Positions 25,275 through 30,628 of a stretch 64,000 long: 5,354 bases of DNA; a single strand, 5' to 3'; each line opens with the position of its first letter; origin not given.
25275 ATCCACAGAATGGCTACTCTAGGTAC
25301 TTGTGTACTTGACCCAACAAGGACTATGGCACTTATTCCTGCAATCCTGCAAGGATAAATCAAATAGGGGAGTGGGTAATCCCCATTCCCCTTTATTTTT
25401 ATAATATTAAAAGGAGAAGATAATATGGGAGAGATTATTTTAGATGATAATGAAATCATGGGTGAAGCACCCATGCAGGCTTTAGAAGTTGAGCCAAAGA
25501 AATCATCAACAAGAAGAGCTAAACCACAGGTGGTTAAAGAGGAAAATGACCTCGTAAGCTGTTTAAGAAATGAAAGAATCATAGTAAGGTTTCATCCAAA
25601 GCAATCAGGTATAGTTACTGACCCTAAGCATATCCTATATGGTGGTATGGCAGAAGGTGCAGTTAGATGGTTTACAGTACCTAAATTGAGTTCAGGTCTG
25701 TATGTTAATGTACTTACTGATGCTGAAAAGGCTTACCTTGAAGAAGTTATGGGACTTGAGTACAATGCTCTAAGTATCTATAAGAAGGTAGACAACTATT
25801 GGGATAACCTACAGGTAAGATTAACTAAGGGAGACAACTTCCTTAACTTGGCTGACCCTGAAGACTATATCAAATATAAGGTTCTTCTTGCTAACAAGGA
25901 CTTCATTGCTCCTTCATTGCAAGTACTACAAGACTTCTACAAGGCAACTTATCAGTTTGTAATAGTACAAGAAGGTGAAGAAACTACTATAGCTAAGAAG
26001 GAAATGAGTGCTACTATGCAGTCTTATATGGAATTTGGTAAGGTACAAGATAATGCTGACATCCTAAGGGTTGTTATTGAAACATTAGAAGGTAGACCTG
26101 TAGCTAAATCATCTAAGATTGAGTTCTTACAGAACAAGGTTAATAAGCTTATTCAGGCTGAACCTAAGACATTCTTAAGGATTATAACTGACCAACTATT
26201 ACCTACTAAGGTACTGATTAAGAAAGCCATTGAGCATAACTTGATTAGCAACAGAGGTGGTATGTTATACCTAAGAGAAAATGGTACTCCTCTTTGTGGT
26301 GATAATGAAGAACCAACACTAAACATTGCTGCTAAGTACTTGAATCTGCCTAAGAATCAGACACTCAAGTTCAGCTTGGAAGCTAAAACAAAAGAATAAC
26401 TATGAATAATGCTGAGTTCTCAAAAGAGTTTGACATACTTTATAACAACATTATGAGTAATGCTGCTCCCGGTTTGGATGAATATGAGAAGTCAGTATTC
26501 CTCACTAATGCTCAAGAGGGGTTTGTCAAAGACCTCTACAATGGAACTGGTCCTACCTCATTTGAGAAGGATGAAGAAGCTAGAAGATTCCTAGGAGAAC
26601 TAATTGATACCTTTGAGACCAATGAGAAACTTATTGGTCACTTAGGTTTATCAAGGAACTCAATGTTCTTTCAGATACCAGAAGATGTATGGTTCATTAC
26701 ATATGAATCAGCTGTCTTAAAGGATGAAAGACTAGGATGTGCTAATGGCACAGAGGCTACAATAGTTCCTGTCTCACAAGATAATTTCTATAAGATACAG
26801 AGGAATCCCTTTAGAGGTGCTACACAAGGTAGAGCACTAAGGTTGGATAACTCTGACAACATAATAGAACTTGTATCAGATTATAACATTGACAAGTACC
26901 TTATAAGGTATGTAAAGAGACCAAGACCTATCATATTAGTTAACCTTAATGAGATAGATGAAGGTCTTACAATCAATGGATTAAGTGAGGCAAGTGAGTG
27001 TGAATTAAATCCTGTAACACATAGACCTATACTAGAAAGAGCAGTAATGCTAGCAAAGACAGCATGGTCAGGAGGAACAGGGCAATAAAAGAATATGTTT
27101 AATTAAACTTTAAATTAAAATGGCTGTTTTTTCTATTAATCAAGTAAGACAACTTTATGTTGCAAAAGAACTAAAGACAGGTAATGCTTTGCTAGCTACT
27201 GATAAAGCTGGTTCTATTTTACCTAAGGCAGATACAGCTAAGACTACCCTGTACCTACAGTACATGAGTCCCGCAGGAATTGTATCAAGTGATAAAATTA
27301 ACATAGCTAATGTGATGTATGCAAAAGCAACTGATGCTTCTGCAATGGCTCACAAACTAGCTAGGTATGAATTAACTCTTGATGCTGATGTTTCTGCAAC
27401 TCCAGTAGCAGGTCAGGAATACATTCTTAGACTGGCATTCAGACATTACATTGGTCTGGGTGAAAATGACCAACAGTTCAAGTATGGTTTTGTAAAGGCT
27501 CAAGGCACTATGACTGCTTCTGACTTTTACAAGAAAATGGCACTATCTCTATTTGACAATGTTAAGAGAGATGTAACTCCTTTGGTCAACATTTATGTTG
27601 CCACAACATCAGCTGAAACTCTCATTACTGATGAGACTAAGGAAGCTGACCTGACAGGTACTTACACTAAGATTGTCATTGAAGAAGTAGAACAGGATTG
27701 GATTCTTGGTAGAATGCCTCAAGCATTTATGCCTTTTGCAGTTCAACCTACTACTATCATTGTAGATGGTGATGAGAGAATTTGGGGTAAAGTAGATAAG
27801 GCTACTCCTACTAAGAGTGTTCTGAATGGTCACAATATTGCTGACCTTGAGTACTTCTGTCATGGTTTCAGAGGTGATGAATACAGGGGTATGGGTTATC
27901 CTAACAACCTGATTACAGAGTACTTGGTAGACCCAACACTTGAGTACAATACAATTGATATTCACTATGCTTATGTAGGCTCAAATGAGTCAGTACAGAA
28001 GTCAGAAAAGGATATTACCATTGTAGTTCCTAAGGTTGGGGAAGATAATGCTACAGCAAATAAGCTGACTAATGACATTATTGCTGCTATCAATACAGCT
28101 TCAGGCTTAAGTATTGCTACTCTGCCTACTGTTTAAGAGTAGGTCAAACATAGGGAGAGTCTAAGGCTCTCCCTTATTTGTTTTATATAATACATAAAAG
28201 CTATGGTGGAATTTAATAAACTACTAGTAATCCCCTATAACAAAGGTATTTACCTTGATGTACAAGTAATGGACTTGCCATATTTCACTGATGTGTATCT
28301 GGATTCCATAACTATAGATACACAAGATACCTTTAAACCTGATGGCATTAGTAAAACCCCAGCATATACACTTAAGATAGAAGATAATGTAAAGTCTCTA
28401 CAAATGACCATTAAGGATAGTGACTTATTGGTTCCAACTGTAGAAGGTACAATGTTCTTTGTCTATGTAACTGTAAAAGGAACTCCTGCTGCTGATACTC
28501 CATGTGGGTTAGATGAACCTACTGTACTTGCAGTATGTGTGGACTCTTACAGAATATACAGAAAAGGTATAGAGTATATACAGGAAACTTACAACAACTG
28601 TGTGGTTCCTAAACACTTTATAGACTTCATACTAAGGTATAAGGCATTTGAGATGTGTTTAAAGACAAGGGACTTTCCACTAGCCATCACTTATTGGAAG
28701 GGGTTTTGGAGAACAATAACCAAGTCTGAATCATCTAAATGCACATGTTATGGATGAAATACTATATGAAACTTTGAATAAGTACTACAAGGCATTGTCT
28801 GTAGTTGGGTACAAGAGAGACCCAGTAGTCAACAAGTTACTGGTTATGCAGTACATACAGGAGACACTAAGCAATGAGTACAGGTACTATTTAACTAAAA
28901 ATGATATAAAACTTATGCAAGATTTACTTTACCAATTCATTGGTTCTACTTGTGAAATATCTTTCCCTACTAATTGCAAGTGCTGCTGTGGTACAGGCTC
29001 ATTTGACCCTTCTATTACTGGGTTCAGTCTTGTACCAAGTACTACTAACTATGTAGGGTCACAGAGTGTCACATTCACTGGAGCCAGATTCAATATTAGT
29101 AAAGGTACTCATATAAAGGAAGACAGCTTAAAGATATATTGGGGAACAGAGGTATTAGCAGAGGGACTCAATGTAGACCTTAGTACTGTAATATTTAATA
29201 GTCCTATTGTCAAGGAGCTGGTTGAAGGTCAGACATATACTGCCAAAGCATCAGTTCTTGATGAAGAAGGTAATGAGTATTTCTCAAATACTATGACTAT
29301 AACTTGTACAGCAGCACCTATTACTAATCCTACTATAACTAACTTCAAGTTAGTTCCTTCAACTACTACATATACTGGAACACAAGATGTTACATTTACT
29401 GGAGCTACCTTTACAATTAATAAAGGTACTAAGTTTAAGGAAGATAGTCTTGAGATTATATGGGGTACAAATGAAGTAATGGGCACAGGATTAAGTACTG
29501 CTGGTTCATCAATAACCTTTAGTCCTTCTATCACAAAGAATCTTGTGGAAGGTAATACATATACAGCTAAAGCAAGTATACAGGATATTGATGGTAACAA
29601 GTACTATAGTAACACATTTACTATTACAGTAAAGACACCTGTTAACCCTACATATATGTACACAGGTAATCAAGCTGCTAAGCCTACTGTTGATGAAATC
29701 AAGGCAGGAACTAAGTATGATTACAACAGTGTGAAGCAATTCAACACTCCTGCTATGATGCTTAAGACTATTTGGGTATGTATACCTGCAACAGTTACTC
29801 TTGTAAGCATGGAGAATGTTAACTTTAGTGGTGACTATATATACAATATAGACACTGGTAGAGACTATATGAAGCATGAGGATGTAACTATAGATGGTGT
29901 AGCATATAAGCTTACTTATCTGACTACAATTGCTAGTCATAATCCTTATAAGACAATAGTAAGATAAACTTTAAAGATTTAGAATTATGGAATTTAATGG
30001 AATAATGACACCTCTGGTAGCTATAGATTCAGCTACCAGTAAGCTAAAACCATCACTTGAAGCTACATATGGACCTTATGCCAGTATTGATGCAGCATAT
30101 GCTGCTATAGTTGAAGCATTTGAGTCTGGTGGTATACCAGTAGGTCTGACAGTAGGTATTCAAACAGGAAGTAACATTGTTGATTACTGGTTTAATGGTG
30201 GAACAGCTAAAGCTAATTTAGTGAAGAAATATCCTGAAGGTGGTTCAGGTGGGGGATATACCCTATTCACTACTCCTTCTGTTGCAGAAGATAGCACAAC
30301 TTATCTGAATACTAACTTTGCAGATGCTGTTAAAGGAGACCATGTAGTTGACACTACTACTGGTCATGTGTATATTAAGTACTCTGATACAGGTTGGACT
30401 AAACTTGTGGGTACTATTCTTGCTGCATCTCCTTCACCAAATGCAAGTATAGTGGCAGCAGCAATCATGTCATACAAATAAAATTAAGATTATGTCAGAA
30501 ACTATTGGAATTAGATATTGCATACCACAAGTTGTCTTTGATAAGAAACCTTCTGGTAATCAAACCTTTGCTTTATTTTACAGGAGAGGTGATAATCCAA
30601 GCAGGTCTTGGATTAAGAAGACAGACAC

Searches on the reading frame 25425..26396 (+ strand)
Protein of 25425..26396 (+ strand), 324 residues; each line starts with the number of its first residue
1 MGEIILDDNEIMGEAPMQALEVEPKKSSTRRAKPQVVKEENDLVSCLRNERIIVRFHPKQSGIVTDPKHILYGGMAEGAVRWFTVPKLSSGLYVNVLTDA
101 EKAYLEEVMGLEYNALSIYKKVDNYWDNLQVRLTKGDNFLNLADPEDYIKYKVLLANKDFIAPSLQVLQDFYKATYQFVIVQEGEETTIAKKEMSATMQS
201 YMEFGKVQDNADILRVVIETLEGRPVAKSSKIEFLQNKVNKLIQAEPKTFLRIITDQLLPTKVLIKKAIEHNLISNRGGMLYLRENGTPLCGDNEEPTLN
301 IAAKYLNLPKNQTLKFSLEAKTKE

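Call 20: search_protein_families(library=phrogs, proteins=[window:25425-26396:+], max_evalue=0.00001)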
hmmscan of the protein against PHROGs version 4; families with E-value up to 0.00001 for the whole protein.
window:25425-26396:+ (324 aa): 1 family
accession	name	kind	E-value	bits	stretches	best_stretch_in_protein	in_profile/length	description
phrog_16383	-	unknown function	1.5e-06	28.8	1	93-320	55-275/278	-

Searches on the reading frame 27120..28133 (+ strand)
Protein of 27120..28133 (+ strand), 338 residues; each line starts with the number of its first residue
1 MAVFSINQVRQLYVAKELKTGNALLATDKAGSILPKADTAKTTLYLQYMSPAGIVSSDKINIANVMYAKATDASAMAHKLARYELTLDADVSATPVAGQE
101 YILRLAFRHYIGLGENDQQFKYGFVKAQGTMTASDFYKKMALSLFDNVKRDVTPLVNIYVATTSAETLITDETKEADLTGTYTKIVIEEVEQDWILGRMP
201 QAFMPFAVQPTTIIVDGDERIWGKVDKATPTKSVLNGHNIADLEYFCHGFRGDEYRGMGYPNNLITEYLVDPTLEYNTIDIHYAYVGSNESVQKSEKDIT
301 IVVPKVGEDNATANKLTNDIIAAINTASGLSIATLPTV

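Call 9: search_protein_families(library=phrogs, proteins=[window:27120-28133:+], max_evalue=0.001)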
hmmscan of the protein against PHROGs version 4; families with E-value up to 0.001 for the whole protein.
window:27120-28133:+ (338 aa): 0 families

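Call 12: search_dna_similar(query=window:27120-28133:+, collection=phages, mode=protein, max_rows=15)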
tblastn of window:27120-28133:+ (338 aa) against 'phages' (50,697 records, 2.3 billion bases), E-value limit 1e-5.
Records with a match: 52; places in all: 52; records where one place covers at least 80% of the query: 52.
Best place of each record, by identity: 60-80% 35; <60% 17.
By first word of the organism name: Bacteroides 30; uncultured 16; IAS 2; Kehishuvirus 1; Kolpuevirus 1; bajarodcaudo 1; Dulem 1.
By host as written in the record: Bacteroides intestinalis DSM 108646 25; - 17; Bacteroides cellulosilyticus 2; Bacteroides intestinalis APC919/174 2; Bacteroides thetaiotaomicron VPI-5484 2; Homo sapiens 2; Bacteroides thetaiotaomicron VPI-5486 1; Varecia variegata 1.
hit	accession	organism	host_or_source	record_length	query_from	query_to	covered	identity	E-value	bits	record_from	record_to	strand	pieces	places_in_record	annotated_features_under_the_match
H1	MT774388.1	uncultured phage cr112_1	human feces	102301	1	333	99%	66.5%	3e-142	449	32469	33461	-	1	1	hypothetical protein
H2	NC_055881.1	uncultured phage cr112_1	human feces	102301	1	333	99%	66.5%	3e-142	449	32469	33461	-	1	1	hypothetical protein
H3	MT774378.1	uncultured phage cr106_1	human feces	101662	1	333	99%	65.6%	8e-141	446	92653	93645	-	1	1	hypothetical protein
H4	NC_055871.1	uncultured phage cr106_1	human feces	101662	1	333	99%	65.6%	8e-141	446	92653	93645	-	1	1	hypothetical protein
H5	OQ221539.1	Bacteroides phage PhiCrAssBcn4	Bacteroides intestinalis DSM 108646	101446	3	335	99%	65.5%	5e-133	423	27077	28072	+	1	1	hypothetical protein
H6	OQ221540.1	Bacteroides phage PhiCrAssBcn5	Bacteroides intestinalis DSM 108646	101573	3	335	99%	65.5%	5e-133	423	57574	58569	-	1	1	hypothetical protein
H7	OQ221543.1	Bacteroides phage PhiCrAssBcn8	Bacteroides intestinalis DSM 108646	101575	3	335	99%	65.5%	5e-133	423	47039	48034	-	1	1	hypothetical protein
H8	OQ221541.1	Bacteroides phage PhiCrAssBcn6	Bacteroides intestinalis DSM 108646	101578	3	335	99%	65.5%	5e-133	423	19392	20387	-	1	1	hypothetical protein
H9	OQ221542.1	Bacteroides phage PhiCrAssBcn7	Bacteroides intestinalis DSM 108646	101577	3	335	99%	65.5%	5e-133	423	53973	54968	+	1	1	hypothetical protein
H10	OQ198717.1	Kehishuvirus sp. 'tikkala'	Bacteroides cellulosilyticus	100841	3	335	99%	64.9%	7e-133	422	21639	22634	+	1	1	putative structural protein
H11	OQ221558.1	Bacteroides phage PhiCrAssBcn23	Bacteroides intestinalis DSM 108646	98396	3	335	99%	64.9%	2e-131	418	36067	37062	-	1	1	hypothetical protein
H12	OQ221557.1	Bacteroides phage PhiCrAssBcn22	Bacteroides intestinalis DSM 108646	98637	3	335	99%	64.9%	2e-131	418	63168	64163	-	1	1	hypothetical protein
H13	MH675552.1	Bacteroides phage crAss001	Bacteroides intestinalis APC919/174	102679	3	335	99%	64.9%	8e-131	417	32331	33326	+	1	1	hypothetical protein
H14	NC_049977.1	Bacteroides phage crAss001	Bacteroides intestinalis APC919/174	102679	3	335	99%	64.9%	8e-131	417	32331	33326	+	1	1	hypothetical protein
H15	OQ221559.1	Bacteroides phage PhiCrAssBcn24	Bacteroides intestinalis DSM 108646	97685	3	335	99%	64.6%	1e-130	416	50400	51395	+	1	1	hypothetical protein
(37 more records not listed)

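Call 15: get_annotated_region(hit=H14, flank=14000)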
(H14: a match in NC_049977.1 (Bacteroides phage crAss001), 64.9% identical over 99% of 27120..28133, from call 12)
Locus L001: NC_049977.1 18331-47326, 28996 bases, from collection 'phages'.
description: Bacteroides phage crAss001, complete genome.
organism: Bacteroides phage crAss001 (NCBI taxid 2301731)
taxonomy: Viruses; Duplodnaviria; Heunggongvirae; Uroviricota; Caudoviricetes; Crassvirales; Steigviridae; Asinivirinae; Kehishuvirus; Kehishuvirus primarius
host: Bacteroides intestinalis APC919/174; source: -; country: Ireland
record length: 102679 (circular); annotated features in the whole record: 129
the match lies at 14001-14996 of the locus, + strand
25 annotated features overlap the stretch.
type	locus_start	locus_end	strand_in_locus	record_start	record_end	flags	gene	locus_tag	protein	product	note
CDS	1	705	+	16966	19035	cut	-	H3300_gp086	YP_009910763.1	virion structural protein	Gp23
CDS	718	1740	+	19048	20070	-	-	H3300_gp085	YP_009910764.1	putative C-type lectin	Gp24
CDS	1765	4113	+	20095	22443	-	-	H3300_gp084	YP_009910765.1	hydrolase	Gp25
CDS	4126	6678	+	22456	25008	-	-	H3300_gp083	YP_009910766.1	structural protein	Gp26; Hyaluronidase, phage associated/Phage tail/CHAP domain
CDS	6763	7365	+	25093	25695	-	-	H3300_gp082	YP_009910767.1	lysis regulatory protein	Gp27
CDS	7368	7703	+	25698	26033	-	-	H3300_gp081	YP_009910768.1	lysis regulatory protein/holin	Gp28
CDS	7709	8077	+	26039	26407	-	-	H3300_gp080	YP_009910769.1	hypothetical protein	Gp29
CDS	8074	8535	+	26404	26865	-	-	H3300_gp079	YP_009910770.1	L,D-carboxypeptidase/transpeptidase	Gp30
CDS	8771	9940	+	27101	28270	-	-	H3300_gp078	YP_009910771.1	hypothetical protein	Gp31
CDS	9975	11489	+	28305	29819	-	-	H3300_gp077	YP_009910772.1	major head protein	Gp32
CDS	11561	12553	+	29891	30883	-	-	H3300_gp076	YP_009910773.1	double-stranded DNA binding domain containing protein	Gp33; contains double-stranded DNA binding domain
CDS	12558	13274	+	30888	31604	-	-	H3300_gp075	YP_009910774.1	hypothetical protein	Gp34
CDS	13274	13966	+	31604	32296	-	-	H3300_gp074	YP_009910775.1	hypothetical protein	Gp35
CDS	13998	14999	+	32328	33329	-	-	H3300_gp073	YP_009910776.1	hypothetical protein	Gp36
CDS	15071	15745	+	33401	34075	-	-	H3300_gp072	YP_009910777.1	homing endonuclease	Gp37; group I intron endonuclease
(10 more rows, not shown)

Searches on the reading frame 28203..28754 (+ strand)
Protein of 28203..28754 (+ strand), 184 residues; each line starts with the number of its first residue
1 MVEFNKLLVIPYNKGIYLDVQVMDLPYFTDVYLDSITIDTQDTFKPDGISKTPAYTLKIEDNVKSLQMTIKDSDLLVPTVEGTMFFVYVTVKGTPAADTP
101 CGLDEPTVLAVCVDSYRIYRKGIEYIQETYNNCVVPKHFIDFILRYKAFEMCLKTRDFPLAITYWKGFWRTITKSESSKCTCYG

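Call 9: search_protein_families(library=phrogs, proteins=[window:28203-28754:+], max_evalue=0.001)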
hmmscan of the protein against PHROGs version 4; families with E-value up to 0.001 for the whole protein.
window:28203-28754:+ (184 aa): 0 families

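Call 69: search_protein_families(library=pfam, proteins=[window:28203-28754:+], max_evalue=0.01)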
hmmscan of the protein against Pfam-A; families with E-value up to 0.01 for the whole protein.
window:28203-28754:+ (184 aa): 1 family
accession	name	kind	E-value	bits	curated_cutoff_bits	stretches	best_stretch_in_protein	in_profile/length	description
PF25724.1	crAss_THA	-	5.9e-54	183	27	1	2-182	1-181/182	Crassvirus tail hub protein A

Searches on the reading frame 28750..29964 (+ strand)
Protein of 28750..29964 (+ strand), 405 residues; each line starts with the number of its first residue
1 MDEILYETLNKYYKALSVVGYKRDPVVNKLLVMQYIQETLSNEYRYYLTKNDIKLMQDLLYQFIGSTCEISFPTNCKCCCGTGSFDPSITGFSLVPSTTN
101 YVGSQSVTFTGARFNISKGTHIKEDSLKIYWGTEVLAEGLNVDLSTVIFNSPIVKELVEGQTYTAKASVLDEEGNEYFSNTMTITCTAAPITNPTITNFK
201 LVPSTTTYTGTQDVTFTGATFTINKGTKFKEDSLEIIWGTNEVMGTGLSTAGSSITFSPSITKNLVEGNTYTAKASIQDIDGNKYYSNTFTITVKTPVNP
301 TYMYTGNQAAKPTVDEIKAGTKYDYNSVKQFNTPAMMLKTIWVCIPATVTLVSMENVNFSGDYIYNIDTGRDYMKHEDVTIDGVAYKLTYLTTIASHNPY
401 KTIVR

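Call 9: search_protein_families(library=phrogs, proteins=[window:28750-29964:+], max_evalue=0.001)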
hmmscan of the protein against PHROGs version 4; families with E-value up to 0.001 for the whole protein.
window:28750-29964:+ (405 aa): 0 families

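Call 69: search_protein_families(library=pfam, proteins=[window:28750-29964:+], max_evalue=0.01)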
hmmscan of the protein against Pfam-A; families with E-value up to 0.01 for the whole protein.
window:28750-29964:+ (405 aa): 2 families
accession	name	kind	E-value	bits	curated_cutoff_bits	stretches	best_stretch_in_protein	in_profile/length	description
PF25711.1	crAss_THB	-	2.5e-14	53.6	27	1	1-75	4-77/113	Crassvirus tail hub protein B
PF01833.30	TIG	-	0.0076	16.7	20.9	0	87-159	1-61/84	IPT/TIG domain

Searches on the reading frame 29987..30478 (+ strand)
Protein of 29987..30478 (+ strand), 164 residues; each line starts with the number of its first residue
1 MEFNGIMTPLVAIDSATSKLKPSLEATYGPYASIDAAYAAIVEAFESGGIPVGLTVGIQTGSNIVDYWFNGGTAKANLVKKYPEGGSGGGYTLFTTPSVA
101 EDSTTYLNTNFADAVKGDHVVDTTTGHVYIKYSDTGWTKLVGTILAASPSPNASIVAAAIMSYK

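Call 9: search_protein_families(library=phrogs, proteins=[window:29987-30478:+], max_evalue=0.001)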
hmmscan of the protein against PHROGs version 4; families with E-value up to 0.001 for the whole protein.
window:29987-30478:+ (164 aa): 0 families

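Call 69: search_protein_families(library=pfam, proteins=[window:29987-30478:+], max_evalue=0.01)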
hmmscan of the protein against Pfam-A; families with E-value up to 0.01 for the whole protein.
window:29987-30478:+ (164 aa): 0 families

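Call 76: search_solved_structures(query=window:29987-30478:+, max_evalue=10)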
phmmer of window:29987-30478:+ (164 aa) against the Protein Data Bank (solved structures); distinct sequences matched with E-value up to 10: 2.
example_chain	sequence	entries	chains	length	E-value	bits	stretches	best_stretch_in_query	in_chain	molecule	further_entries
4b15_A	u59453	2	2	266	0.43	13.5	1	61-148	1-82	CHITINASE LIKE LECTIN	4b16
2ph7_A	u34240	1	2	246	1.5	11.7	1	63-125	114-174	Uncharacterized protein AF_2093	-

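Call 79: search_protein_families(library=ncbifam, proteins=[window:29987-30478:+], max_evalue=0.1)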
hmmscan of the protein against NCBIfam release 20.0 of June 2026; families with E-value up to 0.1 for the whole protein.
window:29987-30478:+ (164 aa): 0 families
